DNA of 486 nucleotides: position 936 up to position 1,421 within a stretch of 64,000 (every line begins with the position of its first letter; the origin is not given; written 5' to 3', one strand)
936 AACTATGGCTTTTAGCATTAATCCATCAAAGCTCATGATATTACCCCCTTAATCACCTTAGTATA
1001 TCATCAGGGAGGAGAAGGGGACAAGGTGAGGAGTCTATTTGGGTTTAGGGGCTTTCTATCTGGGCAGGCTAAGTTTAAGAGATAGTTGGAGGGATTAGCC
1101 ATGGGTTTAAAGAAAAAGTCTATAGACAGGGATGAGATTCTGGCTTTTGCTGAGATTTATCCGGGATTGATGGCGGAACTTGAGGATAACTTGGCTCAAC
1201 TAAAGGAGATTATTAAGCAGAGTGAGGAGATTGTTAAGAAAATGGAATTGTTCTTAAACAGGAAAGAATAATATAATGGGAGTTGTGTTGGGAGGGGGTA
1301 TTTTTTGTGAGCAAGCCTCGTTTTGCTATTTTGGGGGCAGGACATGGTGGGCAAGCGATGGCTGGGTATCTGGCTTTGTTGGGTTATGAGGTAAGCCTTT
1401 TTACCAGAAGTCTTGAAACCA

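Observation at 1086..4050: Terminator-bounded module: small ORF + opine-dehydrogenase-family enzyme + fused glutamate-mutase-like B12 protein with a CxHxxG motif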

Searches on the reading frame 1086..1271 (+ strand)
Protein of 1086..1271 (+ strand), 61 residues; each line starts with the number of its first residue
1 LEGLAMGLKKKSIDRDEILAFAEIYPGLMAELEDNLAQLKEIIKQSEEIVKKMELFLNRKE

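Call 3: search_protein_families(library=pfam, proteins=[window:1086-1271:+], max_evalue=0.1)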
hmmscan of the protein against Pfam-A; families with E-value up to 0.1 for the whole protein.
window:1086-1271:+ (61 aa): 1 family
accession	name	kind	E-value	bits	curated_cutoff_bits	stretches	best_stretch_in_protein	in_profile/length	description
PF13720.11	Acetyltransf_11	-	0.046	14.6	24.5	1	6-58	21-75/82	Udp N-acetylglucosamine O-acyltransferase; Domain 2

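Call 4: search_protein_families(library=ncbifam, proteins=[window:1086-1271:+], max_evalue=0.1)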
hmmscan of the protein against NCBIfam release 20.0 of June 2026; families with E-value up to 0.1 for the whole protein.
window:1086-1271:+ (61 aa): 1 family
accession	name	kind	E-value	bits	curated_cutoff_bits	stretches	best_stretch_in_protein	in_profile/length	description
TIGR01852.1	lipid_A_lpxA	equivalog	0.076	12.3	231.05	1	6-57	193-246/254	acyl-ACP--UDP-N-acetylglucosamine O-acyltransferase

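Call 75: find_homologous_proteins(query=window:1101-1271:+, max_evalue=10)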
Query window:1101-1271:+ (56 aa): 1 proteins with E <= 10 among 1 candidates.
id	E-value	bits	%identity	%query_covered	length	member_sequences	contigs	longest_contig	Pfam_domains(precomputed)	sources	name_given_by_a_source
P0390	3.5e-26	106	100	100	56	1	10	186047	-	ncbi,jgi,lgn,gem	-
